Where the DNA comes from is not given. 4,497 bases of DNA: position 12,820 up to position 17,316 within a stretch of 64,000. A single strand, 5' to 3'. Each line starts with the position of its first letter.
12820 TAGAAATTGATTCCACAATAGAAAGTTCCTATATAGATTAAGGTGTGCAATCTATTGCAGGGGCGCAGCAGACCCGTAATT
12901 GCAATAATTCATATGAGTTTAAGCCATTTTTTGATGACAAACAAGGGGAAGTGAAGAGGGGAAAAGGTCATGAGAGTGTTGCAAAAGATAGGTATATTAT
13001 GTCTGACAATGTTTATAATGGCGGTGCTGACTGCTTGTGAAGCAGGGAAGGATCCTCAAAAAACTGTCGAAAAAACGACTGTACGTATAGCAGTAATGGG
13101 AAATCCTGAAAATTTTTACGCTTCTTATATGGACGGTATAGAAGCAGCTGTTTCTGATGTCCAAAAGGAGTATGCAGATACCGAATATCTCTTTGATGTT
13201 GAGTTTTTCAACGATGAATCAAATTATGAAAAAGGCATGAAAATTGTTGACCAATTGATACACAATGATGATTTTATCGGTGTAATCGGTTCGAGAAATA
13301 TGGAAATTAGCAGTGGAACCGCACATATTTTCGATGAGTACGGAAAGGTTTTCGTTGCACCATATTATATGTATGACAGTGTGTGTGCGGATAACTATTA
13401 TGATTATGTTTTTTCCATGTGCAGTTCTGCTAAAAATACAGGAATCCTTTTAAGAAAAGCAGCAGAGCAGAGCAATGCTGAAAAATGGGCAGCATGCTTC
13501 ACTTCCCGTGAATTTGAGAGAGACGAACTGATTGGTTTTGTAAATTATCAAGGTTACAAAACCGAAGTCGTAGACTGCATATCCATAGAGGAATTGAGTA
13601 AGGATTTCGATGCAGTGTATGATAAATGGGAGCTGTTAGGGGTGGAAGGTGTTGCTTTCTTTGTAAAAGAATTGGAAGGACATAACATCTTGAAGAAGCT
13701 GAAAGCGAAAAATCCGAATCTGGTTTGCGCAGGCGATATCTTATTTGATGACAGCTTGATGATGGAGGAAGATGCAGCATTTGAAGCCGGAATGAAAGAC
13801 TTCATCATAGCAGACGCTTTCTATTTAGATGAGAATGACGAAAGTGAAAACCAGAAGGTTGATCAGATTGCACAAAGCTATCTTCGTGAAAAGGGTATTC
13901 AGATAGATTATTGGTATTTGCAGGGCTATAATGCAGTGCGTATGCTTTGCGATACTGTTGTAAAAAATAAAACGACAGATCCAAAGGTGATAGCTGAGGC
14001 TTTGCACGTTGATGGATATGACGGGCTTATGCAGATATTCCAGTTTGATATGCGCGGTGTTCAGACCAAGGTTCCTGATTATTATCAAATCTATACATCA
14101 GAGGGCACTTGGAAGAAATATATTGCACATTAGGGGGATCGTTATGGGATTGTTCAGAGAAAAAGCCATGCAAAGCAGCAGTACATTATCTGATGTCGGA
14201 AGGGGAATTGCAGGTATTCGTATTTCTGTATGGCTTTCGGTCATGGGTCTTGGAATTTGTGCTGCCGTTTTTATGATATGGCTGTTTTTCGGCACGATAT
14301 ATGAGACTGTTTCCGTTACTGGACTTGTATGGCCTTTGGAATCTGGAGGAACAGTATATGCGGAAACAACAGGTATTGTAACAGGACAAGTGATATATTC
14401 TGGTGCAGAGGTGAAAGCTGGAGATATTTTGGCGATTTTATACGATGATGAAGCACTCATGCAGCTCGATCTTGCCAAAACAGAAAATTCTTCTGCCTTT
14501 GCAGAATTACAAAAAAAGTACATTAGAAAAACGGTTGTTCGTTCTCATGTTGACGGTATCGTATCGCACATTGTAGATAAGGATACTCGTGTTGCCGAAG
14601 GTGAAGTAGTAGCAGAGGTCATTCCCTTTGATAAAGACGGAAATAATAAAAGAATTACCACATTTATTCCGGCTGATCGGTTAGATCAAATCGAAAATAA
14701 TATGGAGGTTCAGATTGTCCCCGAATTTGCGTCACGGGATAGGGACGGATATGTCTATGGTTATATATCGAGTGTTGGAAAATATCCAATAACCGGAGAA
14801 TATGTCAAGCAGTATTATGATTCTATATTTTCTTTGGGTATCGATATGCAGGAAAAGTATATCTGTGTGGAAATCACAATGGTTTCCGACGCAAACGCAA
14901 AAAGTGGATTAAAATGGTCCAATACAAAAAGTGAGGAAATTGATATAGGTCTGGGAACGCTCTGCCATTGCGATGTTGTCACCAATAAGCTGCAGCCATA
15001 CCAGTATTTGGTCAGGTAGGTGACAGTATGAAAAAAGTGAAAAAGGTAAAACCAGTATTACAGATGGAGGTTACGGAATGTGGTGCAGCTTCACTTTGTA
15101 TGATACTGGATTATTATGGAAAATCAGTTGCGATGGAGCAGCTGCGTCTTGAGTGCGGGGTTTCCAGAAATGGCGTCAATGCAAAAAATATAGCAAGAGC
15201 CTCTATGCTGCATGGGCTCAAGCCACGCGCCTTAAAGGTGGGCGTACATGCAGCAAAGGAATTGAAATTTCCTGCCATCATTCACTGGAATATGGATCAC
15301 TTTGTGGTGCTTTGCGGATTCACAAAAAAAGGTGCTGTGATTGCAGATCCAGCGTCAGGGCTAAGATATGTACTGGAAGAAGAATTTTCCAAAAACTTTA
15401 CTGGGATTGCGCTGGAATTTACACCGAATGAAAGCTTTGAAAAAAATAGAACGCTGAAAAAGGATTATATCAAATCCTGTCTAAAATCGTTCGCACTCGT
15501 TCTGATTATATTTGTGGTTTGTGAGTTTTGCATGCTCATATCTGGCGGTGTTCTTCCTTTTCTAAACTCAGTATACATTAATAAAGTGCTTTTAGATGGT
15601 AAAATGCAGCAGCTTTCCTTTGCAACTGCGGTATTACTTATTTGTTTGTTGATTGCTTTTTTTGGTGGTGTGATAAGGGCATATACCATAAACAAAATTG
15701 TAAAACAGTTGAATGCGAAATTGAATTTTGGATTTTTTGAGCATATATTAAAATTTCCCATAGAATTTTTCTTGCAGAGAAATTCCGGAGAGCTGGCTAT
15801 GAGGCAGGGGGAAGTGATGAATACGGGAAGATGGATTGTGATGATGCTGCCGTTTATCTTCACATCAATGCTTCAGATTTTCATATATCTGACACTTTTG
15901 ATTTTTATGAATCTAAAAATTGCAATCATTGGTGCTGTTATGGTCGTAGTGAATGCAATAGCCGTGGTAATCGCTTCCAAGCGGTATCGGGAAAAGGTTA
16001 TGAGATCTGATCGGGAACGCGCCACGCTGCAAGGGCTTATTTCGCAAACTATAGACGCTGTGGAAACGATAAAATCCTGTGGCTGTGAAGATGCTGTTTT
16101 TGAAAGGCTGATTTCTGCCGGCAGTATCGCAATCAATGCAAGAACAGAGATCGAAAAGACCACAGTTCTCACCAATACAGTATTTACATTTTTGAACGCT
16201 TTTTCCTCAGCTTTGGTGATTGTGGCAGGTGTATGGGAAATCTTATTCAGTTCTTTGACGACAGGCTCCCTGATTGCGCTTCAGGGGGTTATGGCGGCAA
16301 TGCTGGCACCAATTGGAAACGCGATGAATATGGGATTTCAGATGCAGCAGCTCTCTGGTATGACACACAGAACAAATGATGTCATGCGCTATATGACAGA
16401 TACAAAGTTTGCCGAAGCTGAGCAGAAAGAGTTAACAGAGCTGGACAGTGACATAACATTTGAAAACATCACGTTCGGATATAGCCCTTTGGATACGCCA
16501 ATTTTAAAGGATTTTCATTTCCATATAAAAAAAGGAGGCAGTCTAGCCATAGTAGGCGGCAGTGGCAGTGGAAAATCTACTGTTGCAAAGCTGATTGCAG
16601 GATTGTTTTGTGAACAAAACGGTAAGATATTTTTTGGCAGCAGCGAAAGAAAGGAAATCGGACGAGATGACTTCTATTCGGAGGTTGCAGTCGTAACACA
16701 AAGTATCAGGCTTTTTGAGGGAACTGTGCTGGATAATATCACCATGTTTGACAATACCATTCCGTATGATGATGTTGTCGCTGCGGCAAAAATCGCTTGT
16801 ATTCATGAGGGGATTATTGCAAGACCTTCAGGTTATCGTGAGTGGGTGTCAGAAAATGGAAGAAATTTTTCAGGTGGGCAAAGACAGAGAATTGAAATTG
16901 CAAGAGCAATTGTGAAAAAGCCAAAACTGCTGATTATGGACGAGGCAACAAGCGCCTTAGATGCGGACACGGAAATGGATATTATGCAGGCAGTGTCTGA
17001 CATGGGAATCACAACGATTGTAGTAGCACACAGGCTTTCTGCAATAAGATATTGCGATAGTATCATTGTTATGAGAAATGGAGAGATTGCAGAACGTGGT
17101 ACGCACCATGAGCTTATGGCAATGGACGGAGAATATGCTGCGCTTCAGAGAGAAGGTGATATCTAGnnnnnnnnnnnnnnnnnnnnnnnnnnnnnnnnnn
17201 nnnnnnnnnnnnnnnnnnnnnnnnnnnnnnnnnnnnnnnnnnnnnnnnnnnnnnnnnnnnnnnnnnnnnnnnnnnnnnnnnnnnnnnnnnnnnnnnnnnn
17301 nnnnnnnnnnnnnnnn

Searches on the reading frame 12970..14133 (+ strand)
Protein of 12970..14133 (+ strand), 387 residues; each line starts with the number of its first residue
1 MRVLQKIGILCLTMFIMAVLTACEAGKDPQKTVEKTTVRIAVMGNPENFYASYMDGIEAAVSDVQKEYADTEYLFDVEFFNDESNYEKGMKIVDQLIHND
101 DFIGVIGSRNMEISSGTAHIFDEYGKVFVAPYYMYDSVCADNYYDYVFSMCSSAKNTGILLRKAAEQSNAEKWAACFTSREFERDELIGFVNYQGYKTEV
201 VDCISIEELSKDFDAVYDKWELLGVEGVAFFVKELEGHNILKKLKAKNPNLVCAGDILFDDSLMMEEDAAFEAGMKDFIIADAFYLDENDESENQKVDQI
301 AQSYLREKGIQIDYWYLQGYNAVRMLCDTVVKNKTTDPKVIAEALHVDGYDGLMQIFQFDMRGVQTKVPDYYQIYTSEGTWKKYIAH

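Call 6: search_protein_families(library=pfam, proteins=[window:12970-14133:+], max_evalue=0.1)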
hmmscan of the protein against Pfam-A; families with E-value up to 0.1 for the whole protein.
window:12970-14133:+ (387 aa): 3 families
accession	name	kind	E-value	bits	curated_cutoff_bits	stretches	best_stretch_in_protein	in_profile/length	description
PF13458.12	Peripla_BP_6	-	2.4e-11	44.4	31.7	1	49-360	17-323/343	Periplasmic binding protein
PF01094.35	ANF_receptor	-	0.00022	20.8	25.4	1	57-153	6-102/353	Receptor family ligand binding region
PF22223.1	ATR1_N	-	0.011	16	27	0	80-108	19-47/50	ATR1 N-terminal domain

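Call 7: search_protein_families(library=ncbifam, proteins=[window:12970-14133:+], max_evalue=1)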
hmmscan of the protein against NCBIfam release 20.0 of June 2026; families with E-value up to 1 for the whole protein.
window:12970-14133:+ (387 aa): 3 families
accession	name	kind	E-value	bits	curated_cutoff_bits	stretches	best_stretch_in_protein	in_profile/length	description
NF011933.0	PRK15404.1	subfamily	0.0004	19.6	477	1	314-363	299-348/370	high-affinity branched-chain amino acid ABC transporter substrate-binding protein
NF047776.1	LIC11485_Nterm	subfamily_domain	0.022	14.6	80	1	30-79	19-68/105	LIC_11485 family protein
NF038215.1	acineto_lipo_PV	hypoth_equivalog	0.12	12.1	33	1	9-41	4-37/55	NF038215 family lipoprotein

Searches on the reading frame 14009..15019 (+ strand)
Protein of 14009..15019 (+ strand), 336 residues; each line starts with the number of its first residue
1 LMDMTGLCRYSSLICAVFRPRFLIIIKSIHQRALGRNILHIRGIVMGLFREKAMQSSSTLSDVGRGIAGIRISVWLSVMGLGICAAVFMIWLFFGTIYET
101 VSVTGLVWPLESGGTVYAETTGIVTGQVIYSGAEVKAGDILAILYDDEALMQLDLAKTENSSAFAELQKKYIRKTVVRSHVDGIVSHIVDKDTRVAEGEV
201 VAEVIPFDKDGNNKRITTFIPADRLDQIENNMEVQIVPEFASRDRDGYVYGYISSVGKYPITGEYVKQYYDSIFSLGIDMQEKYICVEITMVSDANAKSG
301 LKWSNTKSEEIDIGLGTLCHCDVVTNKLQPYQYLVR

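Call 6: search_protein_families(library=pfam, proteins=[window:14009-15019:+], max_evalue=0.1)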
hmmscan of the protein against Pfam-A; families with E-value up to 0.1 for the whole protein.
window:14009-15019:+ (336 aa): 3 families
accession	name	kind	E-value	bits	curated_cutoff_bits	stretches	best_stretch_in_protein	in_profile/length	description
PF12700.13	HlyD_2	-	0.00011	21.6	25.1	1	170-236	59-125/416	HlyD family secretion protein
PF13437.12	HlyD_3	-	0.00049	21.3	22.2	1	176-247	1-71/106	HlyD family secretion protein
PF00364.28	Biotin_lipoyl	-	0.011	16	22.1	0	116-144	45-73/73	Biotin-requiring enzyme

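Call 7: search_protein_families(library=ncbifam, proteins=[window:14009-15019:+], max_evalue=1)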
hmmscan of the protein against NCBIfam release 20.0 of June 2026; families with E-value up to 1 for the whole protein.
window:14009-15019:+ (336 aa): 7 families
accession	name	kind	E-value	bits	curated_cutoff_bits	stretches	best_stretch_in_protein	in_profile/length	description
TIGR03794.1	NHLM_micro_HlyD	equivalog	4.7e-32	111.4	156.2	2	151-333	230-414/421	NHLP bacteriocin system secretion protein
TIGR01843.1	type_I_hlyD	subfamily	6.4e-07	28.7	208.65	2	81-167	11-95/422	HlyD family type I secretion periplasmic adaptor subunit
TIGR01730.1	RND_mfp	subfamily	1.5e-05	24.2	94.9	2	115-169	28-82/322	efflux RND transporter periplasmic adaptor subunit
TIGR01000.1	bacteriocin_acc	subfamily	9.1e-05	21.5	258.85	1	157-239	300-383/457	bacteriocin secretion accessory protein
TIGR00998.1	8a0101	subfamily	0.014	14.3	390.8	1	81-181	12-110/334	EmrA/EmrK family multidrug efflux transporter periplasmic adaptor subunit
NF033138.2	RND-peri-MexC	equivalog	0.05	12.7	625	1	105-169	56-117/375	MexC family multidrug efflux RND transporter periplasmic adaptor subunit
TIGR03309.1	matur_yqeB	equivalog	0.058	12.8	220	0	171-204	161-194/256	selenium-dependent molybdenum cofactor biosynthesis protein YqeB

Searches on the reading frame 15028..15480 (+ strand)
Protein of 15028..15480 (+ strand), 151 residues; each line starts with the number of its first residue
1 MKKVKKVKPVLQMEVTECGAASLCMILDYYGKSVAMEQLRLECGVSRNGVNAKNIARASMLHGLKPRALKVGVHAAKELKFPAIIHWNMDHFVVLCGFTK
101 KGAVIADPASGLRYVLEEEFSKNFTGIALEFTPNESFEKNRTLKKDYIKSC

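Call 63: search_solved_structures(query=window:15028-15480:+, max_evalue=0.001, show_alignments=2)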
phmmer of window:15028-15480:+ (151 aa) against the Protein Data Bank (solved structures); distinct sequences matched with E-value up to 0.001: 12.
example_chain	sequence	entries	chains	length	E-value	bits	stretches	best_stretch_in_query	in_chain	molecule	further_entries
6mpz_A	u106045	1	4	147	3.4e-36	127.7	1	6-137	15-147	Double Glycine Motif Protease domain from AMS/PCAT Transporter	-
4ry2_A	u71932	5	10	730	1.8e-13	54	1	5-141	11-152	ABC-type bacteriocin transporter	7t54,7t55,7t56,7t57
4s0f_A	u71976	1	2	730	1.8e-13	54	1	5-141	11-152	ABC-type bacteriocin transporter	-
8vp3_A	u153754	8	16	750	1.9e-13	54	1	5-141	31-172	ABC-type bacteriocin transporter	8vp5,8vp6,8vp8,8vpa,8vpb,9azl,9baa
7n87_A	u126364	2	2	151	2.8e-13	53.4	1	5-139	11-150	ABC-type bacteriocin transporter | Peptidase C39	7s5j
8vp9_A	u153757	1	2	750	2.3e-12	50.4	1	5-141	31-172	ABC-type bacteriocin transporter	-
6v9z_A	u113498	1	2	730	3.3e-12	49.9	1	5-141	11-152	ABC-type bacteriocin transporter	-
8hf4_A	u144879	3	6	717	2.2e-10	44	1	12-144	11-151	Transport/processing ATP-binding protein ComA | Competence factor transporting ATP-binding protein/permease ComA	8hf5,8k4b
8hf6_A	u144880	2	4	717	2.2e-10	44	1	12-144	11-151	Competence factor transporting ATP-binding protein/permease ComA | Transport/processing ATP-binding protein ComA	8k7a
8hf7_A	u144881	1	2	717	2.2e-10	44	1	12-144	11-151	Competence factor transporting ATP-binding protein/permease ComA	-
3k8u_A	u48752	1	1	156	3.9e-10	43.2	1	8-139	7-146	Putative ABC transporter, ATP-binding protein ComA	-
5xe8_A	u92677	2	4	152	5e-10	42.9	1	8-139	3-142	Putative ABC transporter, ATP-binding protein ComA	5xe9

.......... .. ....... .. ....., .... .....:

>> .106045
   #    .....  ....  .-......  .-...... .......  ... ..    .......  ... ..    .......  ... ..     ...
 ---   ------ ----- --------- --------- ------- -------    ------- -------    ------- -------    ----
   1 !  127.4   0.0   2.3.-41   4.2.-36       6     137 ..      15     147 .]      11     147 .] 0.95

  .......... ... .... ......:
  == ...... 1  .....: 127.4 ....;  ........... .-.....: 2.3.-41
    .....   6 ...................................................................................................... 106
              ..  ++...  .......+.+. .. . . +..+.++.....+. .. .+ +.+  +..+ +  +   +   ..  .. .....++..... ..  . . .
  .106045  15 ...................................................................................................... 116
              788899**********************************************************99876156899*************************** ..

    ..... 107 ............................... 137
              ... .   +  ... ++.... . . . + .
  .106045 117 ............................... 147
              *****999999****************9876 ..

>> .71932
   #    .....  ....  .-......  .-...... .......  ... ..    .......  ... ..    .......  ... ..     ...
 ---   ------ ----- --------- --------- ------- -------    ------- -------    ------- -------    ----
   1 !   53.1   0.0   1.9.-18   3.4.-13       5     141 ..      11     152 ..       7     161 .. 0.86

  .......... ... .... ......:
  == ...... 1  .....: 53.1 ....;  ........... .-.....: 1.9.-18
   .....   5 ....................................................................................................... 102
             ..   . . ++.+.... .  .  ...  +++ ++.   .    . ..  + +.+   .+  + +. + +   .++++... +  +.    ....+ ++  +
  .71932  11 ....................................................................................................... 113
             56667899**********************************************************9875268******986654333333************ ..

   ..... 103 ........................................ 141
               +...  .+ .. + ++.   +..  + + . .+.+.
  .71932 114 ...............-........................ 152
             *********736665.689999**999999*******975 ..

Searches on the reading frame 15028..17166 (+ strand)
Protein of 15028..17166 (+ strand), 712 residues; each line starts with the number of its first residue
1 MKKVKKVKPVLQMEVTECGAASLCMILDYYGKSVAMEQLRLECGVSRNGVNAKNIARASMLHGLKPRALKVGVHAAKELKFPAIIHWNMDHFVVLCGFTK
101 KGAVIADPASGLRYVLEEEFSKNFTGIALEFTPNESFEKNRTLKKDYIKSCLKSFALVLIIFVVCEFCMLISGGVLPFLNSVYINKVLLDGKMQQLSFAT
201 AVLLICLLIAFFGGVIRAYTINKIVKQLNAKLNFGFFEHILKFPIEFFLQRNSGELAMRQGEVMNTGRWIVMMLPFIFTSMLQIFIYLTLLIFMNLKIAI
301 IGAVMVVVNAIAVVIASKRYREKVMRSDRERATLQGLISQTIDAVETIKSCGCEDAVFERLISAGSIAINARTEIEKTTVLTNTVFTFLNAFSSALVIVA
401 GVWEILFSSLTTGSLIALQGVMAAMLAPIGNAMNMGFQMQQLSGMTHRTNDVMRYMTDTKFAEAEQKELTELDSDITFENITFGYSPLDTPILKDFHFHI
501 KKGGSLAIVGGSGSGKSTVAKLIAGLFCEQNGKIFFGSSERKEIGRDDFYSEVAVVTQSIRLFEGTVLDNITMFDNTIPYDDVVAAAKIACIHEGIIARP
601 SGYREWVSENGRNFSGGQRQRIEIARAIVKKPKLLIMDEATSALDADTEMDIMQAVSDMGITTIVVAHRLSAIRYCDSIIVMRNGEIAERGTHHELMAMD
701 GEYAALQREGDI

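Call 6: search_protein_families(library=pfam, proteins=[window:15028-17166:+], max_evalue=0.1)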
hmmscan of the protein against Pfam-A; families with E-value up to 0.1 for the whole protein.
window:15028-17166:+ (712 aa): 13 families
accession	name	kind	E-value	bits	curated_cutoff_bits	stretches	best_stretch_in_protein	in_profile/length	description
PF03412.21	Peptidase_C39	-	1.9e-34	118.8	22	1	7-135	2-132/133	Peptidase C39 family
PF00005.33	ABC_tran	-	5.3e-27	95.5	25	1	493-642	1-137/137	ABC transporter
PF00664.28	ABC_membrane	-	8.4e-20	72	28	1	161-428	3-273/274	ABC transporter transmembrane region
PF13529.12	Peptidase_C39_2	-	0.00014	22.9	24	0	7-47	3-45/143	Peptidase_C39 like family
PF13555.12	AAA_29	-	0.0025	18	27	1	497-525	16-44/61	P-loop containing region of AAA domain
PF13401.12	AAA_22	-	0.006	17.3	27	1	502-554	4-55/130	AAA domain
PF02463.25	SMC_N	-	0.016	15.1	40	0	599-683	119-212/220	RecF/RecN/SMC N terminal domain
PF13604.12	AAA_30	-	0.02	15.1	27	0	506-667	21-123/191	AAA domain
PF09818.15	ABC_ATPase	-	0.023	14.2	23.2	0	613-682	157-229/283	P-loop domain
PF00006.31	ATP-synt_ab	-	0.028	14.5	29.5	1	495-545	6-56/213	ATP synthase alpha/beta family, nucleotide-binding domain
PF01935.23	DUF87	-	0.029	14.9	23.2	1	505-534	25-55/220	Helicase HerA, central domain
PF20720.3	nSTAND3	-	0.033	14.3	27.2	1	490-531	4-45/155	Novel STAND NTPase 3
PF00485.24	PRK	-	0.052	13.8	22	0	507-533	3-29/196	Phosphoribulokinase / Uridine kinase family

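Call 7: search_protein_families(library=ncbifam, proteins=[window:15028-17166:+], max_evalue=1)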
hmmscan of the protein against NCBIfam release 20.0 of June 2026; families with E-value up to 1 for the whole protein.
window:15028-17166:+ (712 aa): 195 families (the best 25 are shown)
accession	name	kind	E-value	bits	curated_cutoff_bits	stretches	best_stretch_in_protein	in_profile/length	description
TIGR03796.1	NHLM_micro_ABC1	equivalog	1.6e-206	687.7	853.3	1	7-706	2-708/710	NHLP family bacteriocin export ABC transporter peptidase/permease/ATPase subunit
TIGR01846.1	type_I_sec_HlyB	subfamily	1.6e-109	367.2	725.55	1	22-708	4-690/694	type I secretion system permease/ATPase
TIGR03797.1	NHLM_micro_ABC2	equivalog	1.4e-101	341.1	709.4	1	92-707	73-682/686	NHLP bacteriocin export ABC transporter permease/ATPase subunit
TIGR01193.1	bacteriocin_ABC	subfamily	2.3e-100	337.2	523.85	1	12-707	1-706/708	peptide cleavage/export ABC transporter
TIGR02203.1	MsbA_lipidA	equivalog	6.5e-96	322.1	602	1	150-708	7-567/572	lipid A export permease/ATP-binding protein MsbA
TIGR03375.1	type_I_sec_LssB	subfamily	3.2e-94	316.6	693.1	1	21-698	5-690/696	type I secretion system permease/ATPase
TIGR02204.1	MsbA_rel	hypoth_equivalog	4.7e-83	279.8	780.4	1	183-707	44-572/576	ABC transporter, permease/ATP-binding protein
NF052233.1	CphA_assoc_ABC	equivalog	1.3e-77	261.8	880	1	192-707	225-740/766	cyanophycin metabolism-associated ABC transporter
TIGR00958.1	3a01208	subfamily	2.6e-77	260.7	874.6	1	151-706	155-710/711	antigen peptide transporter 2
NF045513.1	HepA_fam_ABC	equivalog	1.3e-74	251.8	725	1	194-702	92-601/610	heterocyst formation ABC transporter subunit HepA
NF008381.0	PRK11176.1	equivalog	3e-73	247.2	867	1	194-708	62-577/582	lipid A ABC transporter ATP-binding protein/permease MsbA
TIGR01842.1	type_I_sec_PrtD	subfamily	1e-71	242.1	510.15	1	153-697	6-541/544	type I secretion system permease/ATPase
NF045998.1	cleave_ABC_plasm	equivalog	1.7e-70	238.1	500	1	12-659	2-648/673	Mbov_0121 family peptidase domain-containing ABC transporter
NF010178.0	PRK13657.1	equivalog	6.2e-70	236.3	733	1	214-710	73-570/588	glucan ABC transporter ATP-binding protein/ permease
NF008364.0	PRK11160.1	equivalog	1.8e-61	208.5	630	1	272-708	137-573/575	heme ABC transporter ATP-binding protein/permease CydC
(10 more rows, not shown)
